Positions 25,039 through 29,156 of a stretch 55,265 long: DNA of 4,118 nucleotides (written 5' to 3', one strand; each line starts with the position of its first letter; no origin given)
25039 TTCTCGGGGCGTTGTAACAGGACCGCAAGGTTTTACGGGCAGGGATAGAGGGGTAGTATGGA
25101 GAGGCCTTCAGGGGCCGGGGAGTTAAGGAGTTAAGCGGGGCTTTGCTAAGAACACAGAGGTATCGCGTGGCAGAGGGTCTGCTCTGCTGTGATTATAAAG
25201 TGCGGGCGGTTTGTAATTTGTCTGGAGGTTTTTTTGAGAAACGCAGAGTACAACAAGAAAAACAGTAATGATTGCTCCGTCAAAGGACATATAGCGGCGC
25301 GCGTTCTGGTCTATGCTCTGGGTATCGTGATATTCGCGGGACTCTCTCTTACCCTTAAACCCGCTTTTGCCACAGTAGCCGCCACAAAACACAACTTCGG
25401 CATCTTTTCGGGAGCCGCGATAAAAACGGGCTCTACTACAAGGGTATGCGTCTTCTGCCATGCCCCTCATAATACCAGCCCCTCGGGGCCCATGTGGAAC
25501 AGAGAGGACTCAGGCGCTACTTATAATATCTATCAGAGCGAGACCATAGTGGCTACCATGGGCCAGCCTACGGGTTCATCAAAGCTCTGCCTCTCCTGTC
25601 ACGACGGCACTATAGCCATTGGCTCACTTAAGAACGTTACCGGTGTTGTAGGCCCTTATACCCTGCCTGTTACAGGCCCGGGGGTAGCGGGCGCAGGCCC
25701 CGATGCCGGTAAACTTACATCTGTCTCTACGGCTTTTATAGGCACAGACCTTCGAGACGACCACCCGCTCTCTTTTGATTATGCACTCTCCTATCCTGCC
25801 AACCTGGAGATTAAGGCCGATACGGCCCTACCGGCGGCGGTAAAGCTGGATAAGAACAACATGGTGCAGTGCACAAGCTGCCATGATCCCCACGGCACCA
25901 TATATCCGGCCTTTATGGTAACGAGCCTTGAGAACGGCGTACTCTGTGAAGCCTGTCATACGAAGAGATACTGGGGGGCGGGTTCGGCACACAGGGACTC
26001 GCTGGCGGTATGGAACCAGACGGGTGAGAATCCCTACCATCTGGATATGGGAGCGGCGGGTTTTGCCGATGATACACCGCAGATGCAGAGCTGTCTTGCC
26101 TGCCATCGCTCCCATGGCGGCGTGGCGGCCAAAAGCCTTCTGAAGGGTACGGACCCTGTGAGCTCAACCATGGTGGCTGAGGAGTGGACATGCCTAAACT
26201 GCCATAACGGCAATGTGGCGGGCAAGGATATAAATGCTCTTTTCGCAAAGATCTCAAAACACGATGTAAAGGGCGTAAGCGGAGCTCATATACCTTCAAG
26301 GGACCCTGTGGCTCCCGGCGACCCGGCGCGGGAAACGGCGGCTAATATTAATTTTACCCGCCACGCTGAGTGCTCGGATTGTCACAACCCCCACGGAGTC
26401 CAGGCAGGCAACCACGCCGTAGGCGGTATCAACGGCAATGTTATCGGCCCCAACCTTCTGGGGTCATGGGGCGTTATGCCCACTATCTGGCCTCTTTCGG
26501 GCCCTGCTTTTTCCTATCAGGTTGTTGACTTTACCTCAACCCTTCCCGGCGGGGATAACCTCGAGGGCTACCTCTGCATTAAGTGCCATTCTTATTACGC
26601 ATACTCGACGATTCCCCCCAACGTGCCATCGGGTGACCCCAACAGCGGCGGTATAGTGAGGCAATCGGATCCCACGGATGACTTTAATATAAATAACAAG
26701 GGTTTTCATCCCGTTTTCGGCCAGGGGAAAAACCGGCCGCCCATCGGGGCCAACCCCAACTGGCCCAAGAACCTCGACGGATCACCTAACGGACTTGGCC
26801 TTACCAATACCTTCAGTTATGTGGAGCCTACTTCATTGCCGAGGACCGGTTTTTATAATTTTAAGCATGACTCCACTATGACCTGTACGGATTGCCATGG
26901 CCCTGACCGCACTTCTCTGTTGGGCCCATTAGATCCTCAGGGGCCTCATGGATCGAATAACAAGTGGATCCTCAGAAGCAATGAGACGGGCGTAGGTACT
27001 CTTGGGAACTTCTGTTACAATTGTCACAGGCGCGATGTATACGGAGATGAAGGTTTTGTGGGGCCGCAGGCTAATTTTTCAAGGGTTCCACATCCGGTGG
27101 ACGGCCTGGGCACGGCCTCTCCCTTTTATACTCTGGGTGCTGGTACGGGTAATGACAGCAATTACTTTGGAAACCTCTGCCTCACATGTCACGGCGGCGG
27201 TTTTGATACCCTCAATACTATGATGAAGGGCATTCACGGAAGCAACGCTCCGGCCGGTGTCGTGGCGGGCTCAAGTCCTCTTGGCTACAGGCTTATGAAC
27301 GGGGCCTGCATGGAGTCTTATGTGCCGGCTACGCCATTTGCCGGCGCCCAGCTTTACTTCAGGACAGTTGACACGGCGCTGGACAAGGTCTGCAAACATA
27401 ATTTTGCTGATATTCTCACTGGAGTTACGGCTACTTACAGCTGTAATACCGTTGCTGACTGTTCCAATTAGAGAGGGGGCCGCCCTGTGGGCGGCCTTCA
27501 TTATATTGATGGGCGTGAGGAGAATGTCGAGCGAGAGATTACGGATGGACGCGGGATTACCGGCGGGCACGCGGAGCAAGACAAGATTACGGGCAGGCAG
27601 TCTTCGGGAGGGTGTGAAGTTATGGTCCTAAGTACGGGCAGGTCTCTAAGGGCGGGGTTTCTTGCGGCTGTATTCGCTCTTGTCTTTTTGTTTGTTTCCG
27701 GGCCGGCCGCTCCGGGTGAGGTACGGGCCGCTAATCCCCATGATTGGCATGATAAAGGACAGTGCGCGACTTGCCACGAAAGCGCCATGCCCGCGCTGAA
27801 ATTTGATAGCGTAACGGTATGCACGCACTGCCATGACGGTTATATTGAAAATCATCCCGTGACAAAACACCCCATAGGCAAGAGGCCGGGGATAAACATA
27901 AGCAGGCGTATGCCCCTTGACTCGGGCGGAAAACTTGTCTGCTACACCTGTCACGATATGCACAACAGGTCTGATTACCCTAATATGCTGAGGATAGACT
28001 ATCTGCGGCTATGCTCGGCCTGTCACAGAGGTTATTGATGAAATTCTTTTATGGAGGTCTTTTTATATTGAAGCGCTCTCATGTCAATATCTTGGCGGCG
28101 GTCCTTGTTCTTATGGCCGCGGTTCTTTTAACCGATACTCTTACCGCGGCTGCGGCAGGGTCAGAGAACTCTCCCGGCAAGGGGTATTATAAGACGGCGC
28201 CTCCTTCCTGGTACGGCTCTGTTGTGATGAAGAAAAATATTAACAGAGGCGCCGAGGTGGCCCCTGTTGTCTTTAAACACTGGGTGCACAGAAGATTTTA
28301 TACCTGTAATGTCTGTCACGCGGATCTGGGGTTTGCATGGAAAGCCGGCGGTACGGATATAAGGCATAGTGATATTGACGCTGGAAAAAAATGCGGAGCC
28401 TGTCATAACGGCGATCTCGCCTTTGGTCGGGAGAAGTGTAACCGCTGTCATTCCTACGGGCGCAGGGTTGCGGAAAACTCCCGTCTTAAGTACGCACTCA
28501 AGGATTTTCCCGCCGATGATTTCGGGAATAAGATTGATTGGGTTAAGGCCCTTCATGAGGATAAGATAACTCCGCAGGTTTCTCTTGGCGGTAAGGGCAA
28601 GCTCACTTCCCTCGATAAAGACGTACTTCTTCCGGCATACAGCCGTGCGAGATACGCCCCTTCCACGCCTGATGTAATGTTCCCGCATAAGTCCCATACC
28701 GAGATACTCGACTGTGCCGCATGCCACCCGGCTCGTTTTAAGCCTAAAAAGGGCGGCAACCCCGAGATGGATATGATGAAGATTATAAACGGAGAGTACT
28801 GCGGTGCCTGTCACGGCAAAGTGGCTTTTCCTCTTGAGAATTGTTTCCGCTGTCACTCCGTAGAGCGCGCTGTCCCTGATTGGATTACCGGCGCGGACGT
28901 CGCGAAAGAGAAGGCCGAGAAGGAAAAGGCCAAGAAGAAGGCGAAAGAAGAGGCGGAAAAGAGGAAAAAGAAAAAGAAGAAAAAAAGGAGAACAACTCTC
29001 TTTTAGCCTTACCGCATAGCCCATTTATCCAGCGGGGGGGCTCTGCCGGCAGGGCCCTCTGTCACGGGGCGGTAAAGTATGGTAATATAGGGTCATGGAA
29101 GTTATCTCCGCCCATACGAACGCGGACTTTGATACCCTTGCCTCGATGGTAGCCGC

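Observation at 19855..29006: Nine-gene extracytoplasmic locus: 32 haems in five cytochromes, two beta-propellers, two output-less HAMP proteins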

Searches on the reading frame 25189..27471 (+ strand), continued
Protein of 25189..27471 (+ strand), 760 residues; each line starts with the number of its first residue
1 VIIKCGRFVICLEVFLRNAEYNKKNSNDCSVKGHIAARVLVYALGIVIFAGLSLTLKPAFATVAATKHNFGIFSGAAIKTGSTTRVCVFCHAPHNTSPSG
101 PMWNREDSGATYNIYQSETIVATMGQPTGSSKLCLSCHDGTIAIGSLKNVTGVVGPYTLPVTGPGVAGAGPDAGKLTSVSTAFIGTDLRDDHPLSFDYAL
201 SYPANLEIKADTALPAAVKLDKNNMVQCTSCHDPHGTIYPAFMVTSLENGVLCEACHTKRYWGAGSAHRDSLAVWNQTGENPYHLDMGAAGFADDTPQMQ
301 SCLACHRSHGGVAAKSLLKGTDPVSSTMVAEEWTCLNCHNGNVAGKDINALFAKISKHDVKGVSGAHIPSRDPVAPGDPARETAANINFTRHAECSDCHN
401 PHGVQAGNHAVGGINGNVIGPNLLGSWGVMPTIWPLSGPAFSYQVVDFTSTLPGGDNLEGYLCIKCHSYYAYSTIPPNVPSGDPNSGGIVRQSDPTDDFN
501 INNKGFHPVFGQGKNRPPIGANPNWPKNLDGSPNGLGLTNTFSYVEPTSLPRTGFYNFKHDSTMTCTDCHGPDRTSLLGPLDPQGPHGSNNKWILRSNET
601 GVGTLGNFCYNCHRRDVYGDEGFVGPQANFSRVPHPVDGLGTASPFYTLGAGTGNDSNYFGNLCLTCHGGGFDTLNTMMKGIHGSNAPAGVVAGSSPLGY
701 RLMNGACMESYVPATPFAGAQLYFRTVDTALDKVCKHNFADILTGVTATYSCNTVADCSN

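Call 41: search_solved_structures(query=A1, max_evalue=1)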
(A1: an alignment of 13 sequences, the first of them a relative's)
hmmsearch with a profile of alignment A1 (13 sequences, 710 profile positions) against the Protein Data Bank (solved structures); distinct sequences matched with E-value up to 1: 11.
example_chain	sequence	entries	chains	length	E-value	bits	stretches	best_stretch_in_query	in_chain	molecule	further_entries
7tfs_A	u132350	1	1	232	4e-41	144.5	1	10-219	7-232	Cytochrome c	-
9yuq_N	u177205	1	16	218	2.8e-35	125.2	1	11-219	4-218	Putative multiheme cytochrome c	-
3t6d_C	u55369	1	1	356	0.0034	19.1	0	544-622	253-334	Photosynthetic reaction center cytochrome c subunit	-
1vrn_C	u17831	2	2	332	0.011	17.4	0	544-622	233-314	Photosynthetic reaction center cytochrome c subunit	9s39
6et5_C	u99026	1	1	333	0.011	17.4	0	544-622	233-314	Photosynthetic reaction center cytochrome c subunit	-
1dxr_C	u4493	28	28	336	0.011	17.4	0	544-622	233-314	PHOTOSYNTHETIC REACTION CENTER CYTOCHROME C SUBUNIT | PHOTOSYNTHETIC REACTION CENTER | Photosynthetic reaction center cytochrome C subunit precursor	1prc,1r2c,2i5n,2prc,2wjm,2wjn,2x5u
2jbl_C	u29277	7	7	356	0.013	17.1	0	544-622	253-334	PHOTOSYNTHETIC REACTION CENTER CYTOCHROME C SUBUNIT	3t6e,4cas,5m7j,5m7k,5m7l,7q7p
9j2f_C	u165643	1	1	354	0.014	17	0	549-622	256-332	Photosynthetic reaction center cytochrome c subunit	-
5ze8_A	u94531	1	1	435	0.034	15.8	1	211-302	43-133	cytochrome c552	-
2ozy_A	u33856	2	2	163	0.71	11.4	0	512-563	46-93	Cytochrome c-type protein nrfB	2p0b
6btm_E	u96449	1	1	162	0.77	11.3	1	577-625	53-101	Alternative Complex III subunit E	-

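Call 45: search_solved_structures(query=P0001, max_evalue=0.001, show_alignments=2)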
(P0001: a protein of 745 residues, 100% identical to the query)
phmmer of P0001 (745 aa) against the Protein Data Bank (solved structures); distinct sequences matched with E-value up to 0.001: 2.
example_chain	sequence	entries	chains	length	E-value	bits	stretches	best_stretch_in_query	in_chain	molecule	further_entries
9yuq_N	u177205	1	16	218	6.7e-19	70.9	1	31-244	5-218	Putative multiheme cytochrome c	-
7tfs_A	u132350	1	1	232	1.5e-17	66.4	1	29-244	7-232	Cytochrome c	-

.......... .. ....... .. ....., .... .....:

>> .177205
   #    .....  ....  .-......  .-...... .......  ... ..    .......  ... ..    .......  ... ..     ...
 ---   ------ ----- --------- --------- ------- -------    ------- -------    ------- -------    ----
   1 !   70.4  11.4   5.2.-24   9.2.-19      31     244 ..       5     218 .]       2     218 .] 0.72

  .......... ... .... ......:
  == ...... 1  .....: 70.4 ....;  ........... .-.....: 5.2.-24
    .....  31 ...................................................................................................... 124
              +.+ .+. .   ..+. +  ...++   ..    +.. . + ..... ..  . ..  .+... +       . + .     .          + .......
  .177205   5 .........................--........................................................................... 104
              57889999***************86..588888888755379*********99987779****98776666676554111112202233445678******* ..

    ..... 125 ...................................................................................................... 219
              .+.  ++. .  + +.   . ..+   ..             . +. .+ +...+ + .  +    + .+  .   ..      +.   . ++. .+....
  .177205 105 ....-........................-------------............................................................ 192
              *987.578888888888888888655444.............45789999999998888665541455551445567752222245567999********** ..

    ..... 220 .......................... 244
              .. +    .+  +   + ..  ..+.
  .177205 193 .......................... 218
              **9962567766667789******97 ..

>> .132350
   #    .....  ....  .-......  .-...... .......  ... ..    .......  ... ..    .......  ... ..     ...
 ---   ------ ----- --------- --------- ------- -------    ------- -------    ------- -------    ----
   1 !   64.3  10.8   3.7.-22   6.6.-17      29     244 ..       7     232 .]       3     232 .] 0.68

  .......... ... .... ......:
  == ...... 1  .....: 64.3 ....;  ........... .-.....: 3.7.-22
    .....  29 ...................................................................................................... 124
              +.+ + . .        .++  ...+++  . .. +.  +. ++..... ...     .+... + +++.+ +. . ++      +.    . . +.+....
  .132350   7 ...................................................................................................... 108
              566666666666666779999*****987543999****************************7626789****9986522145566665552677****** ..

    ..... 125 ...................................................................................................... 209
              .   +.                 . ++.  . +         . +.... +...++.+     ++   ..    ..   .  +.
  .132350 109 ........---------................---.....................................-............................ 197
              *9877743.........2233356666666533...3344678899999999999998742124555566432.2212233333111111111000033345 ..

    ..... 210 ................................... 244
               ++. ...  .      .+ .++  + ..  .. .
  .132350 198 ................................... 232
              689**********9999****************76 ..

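Call 67: predict_structure(alignment_id=A3)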
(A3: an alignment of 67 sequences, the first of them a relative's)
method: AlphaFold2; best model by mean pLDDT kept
length: 745 residues; sequences in the alignment: 67
mean_pLDDT: 72.1   pTM: 0.71
mean pLDDT of the five models: 72.1, 68.8, 68.5, 64.9, 63.6
residues with pLDDT >= 90: 170; 70-90: 282; 50-70: 159; < 50: 134
segments of 3 or more residues with pLDDT < 50: 1-17, 40-52, 74-120, 133-136, 173-180, 219-223, 225-227, 291-302, 377-391, 562-564
pLDDT, mean of each block of 10 residues (from residue 1): 36 46 75 68 33 62 69 42 34 30 29 36 58 51 71 74 68 46 64 78 63 50 51 74 69 81 78 84 77 42 62 68 76 80 72 65 68 55 45 72 85 92 93 89 91 86 85 89 93 89 89 72 86 57 87 78 53 80 80 85 94 95 96 93 89 86 89 93 87 92 95 92 95 86 63
secondary structure, 60 per line:
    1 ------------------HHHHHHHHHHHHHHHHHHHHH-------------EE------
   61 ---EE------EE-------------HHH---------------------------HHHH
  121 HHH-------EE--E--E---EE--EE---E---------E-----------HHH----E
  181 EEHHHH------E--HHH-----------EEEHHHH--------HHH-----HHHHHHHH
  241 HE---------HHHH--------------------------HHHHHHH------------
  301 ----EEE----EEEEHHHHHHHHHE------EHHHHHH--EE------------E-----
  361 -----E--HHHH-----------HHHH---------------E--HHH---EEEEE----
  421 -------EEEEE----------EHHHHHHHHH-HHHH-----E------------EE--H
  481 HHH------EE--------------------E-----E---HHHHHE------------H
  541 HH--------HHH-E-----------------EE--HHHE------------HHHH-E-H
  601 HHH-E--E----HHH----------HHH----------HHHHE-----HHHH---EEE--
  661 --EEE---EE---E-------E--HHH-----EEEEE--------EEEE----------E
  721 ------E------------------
elements in order (helices of 4 or more, strands of 3 or more residues): H19-39 H117-123 E180-182 H183-186 E210-212 H213-216 H233-241 H252-255 H282-288 E305-307 E312-315 H316-324 H333-338 H369-372 H384-387 E412-416 E428-432 H444-452 H454-457 H480-483 H522-526 H593-596 H600-603 H639-642 H649-652 E656-658 E663-665 E693-697 E706-709

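Call 74: fold_search(model_id=the predicted structure, library=pdb)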
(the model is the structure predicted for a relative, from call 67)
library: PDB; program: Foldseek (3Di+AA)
matches with E <= 10: 1; with E <= 0.001: 0
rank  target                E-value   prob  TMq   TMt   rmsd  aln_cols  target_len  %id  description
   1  4jbo                  7.2e+00  0.01  0.05  0.10  11.6       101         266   13  Novel Aurora kinase inhibitors reveal mechanisms of HURP in nucleation of centrosomal and kinetochore microtubules (released 2013-06-05)

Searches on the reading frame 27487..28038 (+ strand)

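Call 4: search_protein_families(library=pfam, proteins=[window:27487-28038:+], max_evalue=0.01)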
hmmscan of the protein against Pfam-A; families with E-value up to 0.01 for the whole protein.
window:27487-28038:+ (183 aa): 3 families
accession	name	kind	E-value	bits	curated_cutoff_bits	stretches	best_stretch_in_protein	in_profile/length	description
PF09699.15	Paired_CXXCH_1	-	1.8e-07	31.2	20.6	1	146-181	6-37/41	Doubled CXXCH motif (Paired_CXXCH_1)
PF14537.11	Cytochrom_c3_2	-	4.3e-07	30.7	25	1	90-180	5-78/79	Cytochrome c3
PF14522.11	Cytochrome_C7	-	0.001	19.3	24.8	0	91-180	14-66/67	Cytochrome c7 and related cytochrome c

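Call 5: search_protein_families(library=ncbifam, proteins=[window:27487-28038:+], max_evalue=0.01)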
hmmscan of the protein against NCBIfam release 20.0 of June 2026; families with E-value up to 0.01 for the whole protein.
window:27487-28038:+ (183 aa): 2 families
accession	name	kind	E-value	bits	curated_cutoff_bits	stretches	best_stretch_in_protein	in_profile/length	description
TIGR01905.1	paired_CXXCH_1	subfamily_domain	5.6e-07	29.4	25.2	1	152-181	9-37/41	doubled CXXCH domain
TIGR03153.1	cytochr_NrfH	equivalog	0.0091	16.1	134.2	0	90-117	102-134/138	cytochrome c nitrite reductase small subunit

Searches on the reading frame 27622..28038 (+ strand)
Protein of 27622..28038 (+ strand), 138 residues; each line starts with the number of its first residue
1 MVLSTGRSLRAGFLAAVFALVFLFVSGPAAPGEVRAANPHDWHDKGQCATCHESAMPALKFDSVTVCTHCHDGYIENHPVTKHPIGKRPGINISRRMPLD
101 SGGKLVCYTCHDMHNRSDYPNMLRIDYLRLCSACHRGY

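Call 54: search_solved_structures(query=window:27622-28038:+, max_evalue=1)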
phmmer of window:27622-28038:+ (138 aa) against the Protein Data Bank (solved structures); distinct sequences matched with E-value up to 1: 5.
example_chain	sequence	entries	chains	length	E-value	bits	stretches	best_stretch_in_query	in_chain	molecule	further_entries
7tfs_A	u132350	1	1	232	0.021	17.7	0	103-136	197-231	Cytochrome c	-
9yuq_N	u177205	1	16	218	0.039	16.9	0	105-135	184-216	Putative multiheme cytochrome c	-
8z82_C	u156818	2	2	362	0.081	15.8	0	66-115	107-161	Photosynthetic reaction center cytochrome c subunit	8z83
6qvm_A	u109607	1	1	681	0.11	15.4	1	104-137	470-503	Multiheme cytochrome cf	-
6hr0_A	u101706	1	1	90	0.18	14.7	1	41-118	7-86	Cytochrome C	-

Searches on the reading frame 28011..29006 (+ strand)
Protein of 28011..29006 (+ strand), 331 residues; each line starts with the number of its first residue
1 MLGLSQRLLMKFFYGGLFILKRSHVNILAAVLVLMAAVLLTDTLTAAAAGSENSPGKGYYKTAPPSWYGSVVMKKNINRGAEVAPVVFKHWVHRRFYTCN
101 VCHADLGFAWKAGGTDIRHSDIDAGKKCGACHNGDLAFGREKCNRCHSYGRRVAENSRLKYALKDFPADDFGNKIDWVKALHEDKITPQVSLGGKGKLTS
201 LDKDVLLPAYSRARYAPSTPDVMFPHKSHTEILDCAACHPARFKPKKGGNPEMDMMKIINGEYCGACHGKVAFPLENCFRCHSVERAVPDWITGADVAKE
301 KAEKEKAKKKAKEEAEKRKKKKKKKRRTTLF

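Call 4: search_protein_families(library=pfam, proteins=[window:28011-29006:+], max_evalue=0.01)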
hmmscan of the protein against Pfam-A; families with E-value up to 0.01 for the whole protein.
window:28011-29006:+ (331 aa): 4 families
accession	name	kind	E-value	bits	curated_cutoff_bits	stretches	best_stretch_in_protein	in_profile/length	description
PF14522.11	Cytochrome_C7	-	1.4e-21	76.5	24.8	2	86-148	1-67/67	Cytochrome c7 and related cytochrome c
PF02085.21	Cytochrom_CIII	-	2.6e-08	34.5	22.9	1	77-133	12-54/101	Class III cytochrome C family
PF22113.1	Mtrc-MtrF_II-IV_dom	-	0.00031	20.7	30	0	257-288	2-41/176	Outer membrane cytochrome MtrC/MtrF-like, domains II/IV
PF13435.11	Cytochrome_C554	-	0.0088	17.4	20.8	0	225-269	41-84/84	Cytochrome c554 and c-prime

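Call 5: search_protein_families(library=ncbifam, proteins=[window:28011-29006:+], max_evalue=0.01)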
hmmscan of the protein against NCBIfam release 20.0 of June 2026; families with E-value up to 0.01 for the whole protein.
window:28011-29006:+ (331 aa): 3 families
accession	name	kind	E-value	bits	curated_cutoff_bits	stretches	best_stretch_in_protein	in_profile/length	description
TIGR04257.1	nanowire_3heme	domain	7.3e-36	122.2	40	2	81-148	8-75/75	c(7)-type cytochrome triheme domain-containing protein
NF045784.1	9HemeCytC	equivalog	6.9e-05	22.3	640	1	27-104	8-83/328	nine-heme cytochrome c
TIGR03507.1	decahem_SO1788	subfamily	0.00077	18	209.3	1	218-322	233-338/672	OmcA/MtrC family decaheme c-type cytochrome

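Call 43: search_solved_structures(query=window:28011-29006:+, max_evalue=1)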
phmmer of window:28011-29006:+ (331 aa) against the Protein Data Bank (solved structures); distinct sequences matched with E-value up to 1: 16.
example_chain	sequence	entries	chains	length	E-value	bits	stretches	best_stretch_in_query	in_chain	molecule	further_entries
3ov0_A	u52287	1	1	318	1e-35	126.6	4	81-148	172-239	Cytochrome c family protein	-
3oue_A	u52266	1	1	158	5.4e-22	81.5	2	82-148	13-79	Cytochrome c family protein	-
3ouq_A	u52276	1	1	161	5.4e-15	58.4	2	82-152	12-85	Cytochrome c family protein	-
1rwj_A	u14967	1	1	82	4.2e-14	55.5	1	81-147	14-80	Cytochrome c family protein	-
8qbz_A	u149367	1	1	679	0.018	17.2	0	226-285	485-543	Extracellular iron oxide respiratory system surface decaheme cytochrome c component MtrC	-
8qc9_A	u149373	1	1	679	0.025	16.8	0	226-285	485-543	Extracellular iron oxide respiratory system surface decaheme cytochrome c component MtrC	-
8qbq_A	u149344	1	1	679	0.025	16.8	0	226-285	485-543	Extracellular iron oxide respiratory system surface decaheme cytochrome c component MtrC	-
7qth_A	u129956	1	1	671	0.027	16.7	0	226-285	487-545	Extracellular iron oxide respiratory system surface decaheme cytochrome c component MtrC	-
4hb6_A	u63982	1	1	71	0.028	16.6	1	219-283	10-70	PpcA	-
7o7g_A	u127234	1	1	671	0.073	15.3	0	226-285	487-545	Extracellular iron oxide respiratory system surface decaheme cytochrome c component MtrC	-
3h33_A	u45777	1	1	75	0.12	14.6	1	217-283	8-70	Cytochrome c7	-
7pkt_A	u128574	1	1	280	0.13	14.4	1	178-249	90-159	bL34m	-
1kwj_A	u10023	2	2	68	0.14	14.4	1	215-268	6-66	cytochrome c7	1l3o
1ehj_A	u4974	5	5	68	0.27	13.4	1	217-268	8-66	CYTOCHROME C7 | CYTOCHROME C551.5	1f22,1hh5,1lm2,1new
9eov_A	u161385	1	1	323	0.52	12.5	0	95-136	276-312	Extracellular iron oxide respiratory system surface decaheme cytochrome c component MtrC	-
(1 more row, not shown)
